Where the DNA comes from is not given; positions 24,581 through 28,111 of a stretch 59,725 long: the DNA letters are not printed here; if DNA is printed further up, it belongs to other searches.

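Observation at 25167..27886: Stand-alone secreted array of ~11-12 PASTA domains in a diderm, with no kinase or PBP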

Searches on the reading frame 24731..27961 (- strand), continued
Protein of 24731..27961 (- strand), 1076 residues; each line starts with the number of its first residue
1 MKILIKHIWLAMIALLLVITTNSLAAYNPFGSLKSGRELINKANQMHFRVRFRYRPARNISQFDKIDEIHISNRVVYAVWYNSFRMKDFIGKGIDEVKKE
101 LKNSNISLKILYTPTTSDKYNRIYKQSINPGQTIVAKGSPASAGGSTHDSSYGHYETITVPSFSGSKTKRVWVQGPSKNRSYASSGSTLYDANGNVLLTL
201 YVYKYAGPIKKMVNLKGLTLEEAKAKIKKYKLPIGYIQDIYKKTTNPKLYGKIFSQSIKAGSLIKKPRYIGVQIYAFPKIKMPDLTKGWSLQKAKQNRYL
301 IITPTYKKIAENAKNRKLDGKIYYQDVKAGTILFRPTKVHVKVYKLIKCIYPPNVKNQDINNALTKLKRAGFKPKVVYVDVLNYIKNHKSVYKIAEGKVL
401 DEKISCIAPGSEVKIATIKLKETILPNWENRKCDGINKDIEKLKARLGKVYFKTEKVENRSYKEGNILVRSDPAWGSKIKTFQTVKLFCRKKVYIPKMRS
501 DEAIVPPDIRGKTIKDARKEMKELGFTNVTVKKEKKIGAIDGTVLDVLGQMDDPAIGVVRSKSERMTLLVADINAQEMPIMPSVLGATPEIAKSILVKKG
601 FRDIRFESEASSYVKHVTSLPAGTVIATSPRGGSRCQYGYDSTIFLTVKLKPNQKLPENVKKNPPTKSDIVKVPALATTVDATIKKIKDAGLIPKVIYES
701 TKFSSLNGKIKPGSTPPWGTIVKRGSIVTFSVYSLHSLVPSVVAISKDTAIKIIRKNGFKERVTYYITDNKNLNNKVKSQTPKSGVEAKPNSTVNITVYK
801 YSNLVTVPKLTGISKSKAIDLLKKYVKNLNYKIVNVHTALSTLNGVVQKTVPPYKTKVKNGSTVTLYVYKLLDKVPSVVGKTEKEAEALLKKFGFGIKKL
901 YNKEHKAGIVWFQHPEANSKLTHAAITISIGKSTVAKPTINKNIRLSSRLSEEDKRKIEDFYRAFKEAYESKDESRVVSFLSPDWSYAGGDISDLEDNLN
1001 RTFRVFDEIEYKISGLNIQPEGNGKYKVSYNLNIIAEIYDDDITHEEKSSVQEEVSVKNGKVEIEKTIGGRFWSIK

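Call 43: fold_search(model_id=the predicted structure, library=pdb)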
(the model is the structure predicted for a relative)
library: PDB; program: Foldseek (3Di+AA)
matches with E <= 10: 1082; with E <= 0.001: 51
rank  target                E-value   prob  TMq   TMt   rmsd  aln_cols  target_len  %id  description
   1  5e12_A                3.3e-11  1.00  0.12  0.40   9.7       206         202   22  Crystal Structure of PASTA Domains 2, 3 and 4 of Mycobacterium tuberculosis Protein Kinase B (released 2016-09-14)
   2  5e12_B                4.4e-11  1.00  0.11  0.38   9.4       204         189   21  Crystal Structure of PASTA Domains 2, 3 and 4 of Mycobacterium tuberculosis Protein Kinase B (released 2016-09-14)
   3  2kui_MODEL_1_A        1.1e-09  1.00  0.10  0.28  13.3       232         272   21  NMR structure of the PASTA domain of Mycobacterium tuberculosis of PknB (released 2010-04-14)
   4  3py9                  1.4e-09  1.00  0.09  0.26  15.3       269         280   17  X-ray structural studies of the entire extra-cellular region of the Ser/Thr kinase PrkC from Staphylococcus aureus (released 2011-01-19)
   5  3m9g                  2.5e-09  1.00  0.09  0.35  12.3       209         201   19  Crystal structure of the three-PASTA-domain of a Ser/Thr kinase from Staphylococcus aureus (released 2010-11-03)
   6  5e10                  1.4e-08  1.00  0.08  0.49   8.5       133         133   20  Crystal Structure of PASTA Domains 1 and 2 of Mycobacterium tuberculosis Protein Kinase B (released 2016-09-14)
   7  5oau                  2.9e-06  1.00  0.06  0.09  15.3       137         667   23  Penicillin-Binding Protein 2X (PBP2X) from Streptococcus pneumoniae (released 2018-05-30)
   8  2kue_MODEL_1_A        3.6e-06  1.00  0.11  0.67   3.7       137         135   23  NMR structure of the PASTA domain 2 and 3 of Mycobacterium tuberculosis of PknB (released 2010-04-14)
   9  2kuf_MODEL_1_A        5.1e-06  1.00  0.08  0.44   9.3       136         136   22  NMR structure of the PASTA domain 3 and 4 of Mycobacterium tuberculosis of PknB (released 2010-04-14)
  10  7o4c_A                7.1e-06  1.00  0.06  0.46  15.3       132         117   18  Crystal structure of PASTA domains of the Penicillin-Binding Protein 1 (PBP1) from Staphylococcus aureus (released 2021-11-03)
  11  7o61_A                1.1e-05  1.00  0.06  0.47  15.2       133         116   17  Crystal structure of the C-terminal PASTA domains of Staphylococcus aureus PBP1 (released 2022-04-20)
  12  1k25_D                1.3e-05  1.00  0.06  0.11  15.0       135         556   21  PBP2x from a Highly Penicillin-resistant Streptococcus pneumoniae Clinical Isolate (released 2001-10-31)
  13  1k25_A                1.7e-05  1.00  0.06  0.10  14.9       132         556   21  PBP2x from a Highly Penicillin-resistant Streptococcus pneumoniae Clinical Isolate (released 2001-10-31)
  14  2kud_MODEL_1_A        2.2e-05  1.00  0.08  0.46   8.9       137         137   20  NMR structure of the PASTA domain 1 and 2 of Mycobacterium tuberculosis of PknB (released 2010-04-14)
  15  1k25_C                2.4e-05  1.00  0.06  0.11  15.1       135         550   21  PBP2x from a Highly Penicillin-resistant Streptococcus pneumoniae Clinical Isolate (released 2001-10-31)
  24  3hx8_C                2.3e-04  1.00  0.09  0.66   4.1       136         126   15  Crystal structure of putative ketosteroid isomerase (NP_103587.1) from Mesorhizobium loti at 1.45 A resolution (released 2009-07-07)
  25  6p7l_F                2.7e-04  1.00  0.10  0.68   3.0       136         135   12  1.8 Angstrom structure of Aln2 from Streptomyces sp. CM020 (released 2020-06-17)
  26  7sjy_B                2.7e-04  1.00  0.10  0.32  11.7       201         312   15  Crystal structure of Clostridium thermocellum RsgI9 S1C-NTF2 bi-domain (released 2022-03-02)
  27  7sjy_A                2.7e-04  1.00  0.10  0.32  11.8       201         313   15  Crystal structure of Clostridium thermocellum RsgI9 S1C-NTF2 bi-domain (released 2022-03-02)
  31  3hx8_A                3.6e-04  1.00  0.09  0.62   4.6       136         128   15  Crystal structure of putative ketosteroid isomerase (NP_103587.1) from Mesorhizobium loti at 1.45 A resolution (released 2009-07-07)
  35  3hx8_B                4.3e-04  1.00  0.09  0.66   4.1       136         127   15  Crystal structure of putative ketosteroid isomerase (NP_103587.1) from Mesorhizobium loti at 1.45 A resolution (released 2009-07-07)
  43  6p7l_A                7.9e-04  1.00  0.10  0.64   3.9       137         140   14  1.8 Angstrom structure of Aln2 from Streptomyces sp. CM020 (released 2020-06-17)
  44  6p7l_C                8.4e-04  1.00  0.10  0.66   3.0       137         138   12  1.8 Angstrom structure of Aln2 from Streptomyces sp. CM020 (released 2020-06-17)
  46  7o21_B                8.4e-04  1.00  0.10  0.35   3.8       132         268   13  Structure of Bdellovibrio bacteriovorus Bd1075 (released 2021-04-21)
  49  6p7l_B                9.9e-04  1.00  0.10  0.67   3.1       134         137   13  1.8 Angstrom structure of Aln2 from Streptomyces sp. CM020 (released 2020-06-17)
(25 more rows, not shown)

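Call 58: search_protein_families(library=pfam, proteins=[L004:4680-7583:+, L004:7765-10602:+, L006:4845-8258:+], max_evalue=0.1)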
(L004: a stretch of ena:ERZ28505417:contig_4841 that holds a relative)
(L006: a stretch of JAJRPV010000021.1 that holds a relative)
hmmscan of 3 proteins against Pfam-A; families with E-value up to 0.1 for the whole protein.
L004:4680-7583:+ (967 aa): 2 families
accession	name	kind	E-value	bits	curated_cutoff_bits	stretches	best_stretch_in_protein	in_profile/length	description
PF08718.16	GLTP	-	0.025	15.3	25.6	1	242-309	14-81/147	Glycolipid transfer protein (GLTP)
PF11923.13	NFACT-C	-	0.041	14.3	25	1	549-587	33-71/104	NFACT protein C-terminal domain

L004:7765-10602:+ (945 aa): 1 family
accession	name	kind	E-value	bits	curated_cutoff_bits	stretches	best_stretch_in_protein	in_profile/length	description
PF22888.1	FIMAH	-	0.015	16.3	24.8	0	205-266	1-61/81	FIMAH domain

L006:4845-8258:+ (1137 aa): 2 families
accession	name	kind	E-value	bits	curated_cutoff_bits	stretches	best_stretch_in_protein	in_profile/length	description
PF10046.14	BLOC1_2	-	0.026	15.3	33.4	1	721-761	49-89/96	Biogenesis of lysosome-related organelles complex-1 subunit 2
PF13729.12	TraF_2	-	0.061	13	25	0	683-750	24-75/264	F plasmid transfer operon, TraF, protein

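Call 67: search_protein_representatives(protein=window:25157-27883:-)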
Query: 909 residues. Proteins with E-value up to 0.001 (for the whole library): 2197; up to 1e-10: 212; up to 1e-30: 21. The best 150 are listed.
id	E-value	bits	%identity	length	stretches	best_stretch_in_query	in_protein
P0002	0.0e+00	1560.8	76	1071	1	1-907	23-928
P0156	7.5e-200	682.5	37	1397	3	1-848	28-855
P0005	4.6e-170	583.9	43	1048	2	117-845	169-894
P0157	5.9e-145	500.9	36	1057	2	3-846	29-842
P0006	9.7e-143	493.6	40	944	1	2-776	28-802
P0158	7.7e-117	407.9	34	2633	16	660-870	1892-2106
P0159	1.2e-80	288.1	35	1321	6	644-877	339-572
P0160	1.1e-74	268.4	46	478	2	589-866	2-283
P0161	2.4e-74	267.3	36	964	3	644-907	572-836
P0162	1.7e-69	251.3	37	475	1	1-462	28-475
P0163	6.4e-57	209.6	33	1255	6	642-907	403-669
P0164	1.4e-52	195.3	32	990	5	639-906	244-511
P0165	4.0e-52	193.8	27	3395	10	645-870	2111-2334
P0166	4.0e-49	183.8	32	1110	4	644-906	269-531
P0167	2.5e-48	181.2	30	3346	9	713-897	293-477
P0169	6.5e-47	176.5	32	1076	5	643-907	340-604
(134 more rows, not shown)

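Call 68: list_cluster_members(proteins=[P0156, P0157, P0158, P0159, P0161, P0163, P0164, P0165, P0166, P0167])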
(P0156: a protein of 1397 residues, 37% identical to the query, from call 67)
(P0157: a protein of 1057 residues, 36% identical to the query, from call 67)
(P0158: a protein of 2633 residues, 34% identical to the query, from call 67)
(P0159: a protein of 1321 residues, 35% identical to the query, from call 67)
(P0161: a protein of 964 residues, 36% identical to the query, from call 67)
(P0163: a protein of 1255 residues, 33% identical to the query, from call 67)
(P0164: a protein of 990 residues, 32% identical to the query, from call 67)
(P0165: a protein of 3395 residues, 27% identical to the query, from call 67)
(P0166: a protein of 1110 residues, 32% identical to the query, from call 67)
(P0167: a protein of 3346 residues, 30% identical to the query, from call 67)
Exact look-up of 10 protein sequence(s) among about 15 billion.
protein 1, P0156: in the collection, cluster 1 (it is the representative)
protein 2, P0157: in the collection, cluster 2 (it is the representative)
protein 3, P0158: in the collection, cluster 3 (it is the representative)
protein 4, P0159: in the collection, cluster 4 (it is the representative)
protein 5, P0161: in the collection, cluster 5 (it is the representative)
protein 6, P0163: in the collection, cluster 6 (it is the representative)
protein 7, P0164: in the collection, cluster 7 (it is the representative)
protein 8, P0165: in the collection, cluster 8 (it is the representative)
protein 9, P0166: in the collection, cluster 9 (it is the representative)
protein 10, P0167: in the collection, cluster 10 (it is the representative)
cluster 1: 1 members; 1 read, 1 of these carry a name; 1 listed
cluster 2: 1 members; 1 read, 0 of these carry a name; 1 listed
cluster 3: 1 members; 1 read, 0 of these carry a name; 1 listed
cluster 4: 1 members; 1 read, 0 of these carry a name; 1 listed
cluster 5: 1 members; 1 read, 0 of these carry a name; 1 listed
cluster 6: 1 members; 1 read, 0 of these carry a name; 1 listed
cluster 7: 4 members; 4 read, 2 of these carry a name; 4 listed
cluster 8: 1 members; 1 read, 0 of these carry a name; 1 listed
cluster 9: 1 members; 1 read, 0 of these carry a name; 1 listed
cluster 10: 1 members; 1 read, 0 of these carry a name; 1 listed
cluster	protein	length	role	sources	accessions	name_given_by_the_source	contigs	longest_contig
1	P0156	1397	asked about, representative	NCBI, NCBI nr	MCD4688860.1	MAG: PASTA domain-containing protein [Desulfuromonadaceae bacterium] | PASTA domain-containing protein [Desulfuromonadaceae bacterium]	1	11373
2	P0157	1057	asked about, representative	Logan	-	-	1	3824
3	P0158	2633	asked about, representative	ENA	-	-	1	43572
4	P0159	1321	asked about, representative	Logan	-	-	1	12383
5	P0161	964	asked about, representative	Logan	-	-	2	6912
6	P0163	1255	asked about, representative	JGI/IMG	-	-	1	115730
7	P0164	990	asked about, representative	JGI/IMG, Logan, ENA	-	-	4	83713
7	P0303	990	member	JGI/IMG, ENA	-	beta-lactam-binding protein with PASTA domain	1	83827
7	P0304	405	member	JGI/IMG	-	beta-lactam-binding protein with PASTA domain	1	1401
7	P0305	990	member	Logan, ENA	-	-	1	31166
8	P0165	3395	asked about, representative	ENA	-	-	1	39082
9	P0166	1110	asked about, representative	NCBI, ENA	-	-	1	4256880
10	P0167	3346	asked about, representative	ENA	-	-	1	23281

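Call 69: find_encoding_contigs(protein=P0156, flank=8000, max_places=2)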
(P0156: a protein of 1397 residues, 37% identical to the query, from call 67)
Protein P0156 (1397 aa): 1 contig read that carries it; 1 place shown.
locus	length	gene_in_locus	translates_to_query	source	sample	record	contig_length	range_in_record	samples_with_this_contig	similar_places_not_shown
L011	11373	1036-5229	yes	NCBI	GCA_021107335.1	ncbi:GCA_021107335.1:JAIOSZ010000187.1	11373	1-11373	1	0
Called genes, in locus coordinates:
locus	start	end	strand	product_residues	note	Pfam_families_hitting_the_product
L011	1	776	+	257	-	?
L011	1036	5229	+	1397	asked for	PF03793:PASTA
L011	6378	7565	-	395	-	PF13203:DUF2201_N, PF09967:DUF2201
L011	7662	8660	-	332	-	PF00004:AAA (weak), PF07728:AAA_5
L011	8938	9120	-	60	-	-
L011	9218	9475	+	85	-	-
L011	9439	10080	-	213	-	PF11172:DUF2959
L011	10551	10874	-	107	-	-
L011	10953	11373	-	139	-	PF00459:Inositol_P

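Call 73: find_encoding_contigs(protein=P0166, flank=9000, max_places=2)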
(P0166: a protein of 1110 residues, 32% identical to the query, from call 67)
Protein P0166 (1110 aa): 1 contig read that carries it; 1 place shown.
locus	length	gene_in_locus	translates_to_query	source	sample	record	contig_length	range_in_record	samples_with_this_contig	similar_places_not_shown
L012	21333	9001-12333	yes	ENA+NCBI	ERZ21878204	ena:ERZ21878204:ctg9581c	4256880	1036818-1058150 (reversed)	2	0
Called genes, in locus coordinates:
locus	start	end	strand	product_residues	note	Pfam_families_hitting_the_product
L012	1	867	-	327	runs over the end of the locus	PF00990:GGDEF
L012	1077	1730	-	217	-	PF03358:FMN_red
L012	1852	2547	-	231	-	PF00027:cNMP_binding, PF13545:HTH_Crp_2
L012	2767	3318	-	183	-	PF01209:Ubie_methyltran, PF13489:Methyltransf_23, PF01728:FtsJ (weak), PF01135:PCMT, PF13847:Methyltransf_31, PF08241:Methyltransf_11, PF08242:Methyltransf_12, PF13649:Methyltransf_25, +1 more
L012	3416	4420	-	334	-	-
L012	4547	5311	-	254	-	PF02525:Flavodoxin_2, PF03358:FMN_red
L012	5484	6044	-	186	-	PF02541:Ppx-GppA (weak)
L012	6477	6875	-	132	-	-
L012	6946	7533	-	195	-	PF06080:DUF938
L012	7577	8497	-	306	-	PF00892:EamA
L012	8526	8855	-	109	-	PF04993:TfoX_N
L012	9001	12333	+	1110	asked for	PF03793:PASTA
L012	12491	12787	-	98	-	-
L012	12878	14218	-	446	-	PF08357:SEFIR, PF13676:TIR_2 (weak)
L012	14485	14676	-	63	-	PF01361:Tautomerase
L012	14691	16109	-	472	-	PF13396:PLDc_N (weak), PF13091:PLDc_2, PF00614:PLDc (weak), PF13091:PLDc_2, PF00614:PLDc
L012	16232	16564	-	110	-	PF12773:DZR (faint)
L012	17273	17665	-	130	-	PF08308:PEGA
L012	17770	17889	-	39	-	-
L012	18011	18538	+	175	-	-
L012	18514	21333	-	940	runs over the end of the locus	PF00005:ABC_tran (faint), PF02463:SMC_N (faint), PF13175:AAA_15 (faint), PF13191:AAA_16 (faint), PF13304:AAA_21 (faint), PF13476:AAA_23 (faint), PF17760:UvrA_inter, PF17755:UvrA_DNA-bind, +2 more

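Call 74: find_encoding_contigs(protein=P0163, flank=9000, max_places=2)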
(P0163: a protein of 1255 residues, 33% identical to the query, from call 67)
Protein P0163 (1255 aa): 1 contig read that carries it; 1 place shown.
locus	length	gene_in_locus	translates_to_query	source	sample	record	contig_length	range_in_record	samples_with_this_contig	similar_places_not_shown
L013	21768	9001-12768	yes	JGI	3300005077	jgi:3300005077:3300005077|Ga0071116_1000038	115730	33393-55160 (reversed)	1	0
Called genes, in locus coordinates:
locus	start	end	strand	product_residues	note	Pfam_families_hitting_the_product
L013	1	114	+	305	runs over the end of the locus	-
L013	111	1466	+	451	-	PF13439:Glyco_transf_4, PF00534:Glycos_transf_1, PF13692:Glyco_trans_1_4, PF13524:Glyco_trans_1_2 (weak), PF20706:GT4-conflict (weak)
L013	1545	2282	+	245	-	PF00535:Glycos_transf_2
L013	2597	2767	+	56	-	-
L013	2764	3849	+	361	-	PF03741:TerC, PF04332:DUF475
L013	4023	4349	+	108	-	PF01381:HTH_3 (weak)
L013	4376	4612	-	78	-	-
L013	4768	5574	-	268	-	-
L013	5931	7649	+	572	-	-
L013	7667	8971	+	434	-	-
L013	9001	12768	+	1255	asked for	PF03793:PASTA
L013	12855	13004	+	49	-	-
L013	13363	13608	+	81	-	-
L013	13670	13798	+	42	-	-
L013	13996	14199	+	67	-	PF13396:PLDc_N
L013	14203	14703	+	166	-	PF04239:DUF421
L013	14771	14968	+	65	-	-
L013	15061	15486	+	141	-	-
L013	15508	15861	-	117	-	PF03860:Csp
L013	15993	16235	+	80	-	-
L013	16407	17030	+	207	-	-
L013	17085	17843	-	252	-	PF01863:YgjP-like, PF08325:WLM (weak)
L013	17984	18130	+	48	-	PF10685:KGG (weak)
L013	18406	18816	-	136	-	-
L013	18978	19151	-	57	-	-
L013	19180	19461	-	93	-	-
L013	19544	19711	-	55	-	-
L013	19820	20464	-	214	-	PF00072:Response_reg, PF00196:GerE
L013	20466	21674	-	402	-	PF00512:HisKA (weak), PF02518:HATPase_c, PF13589:HATPase_c_3 (weak)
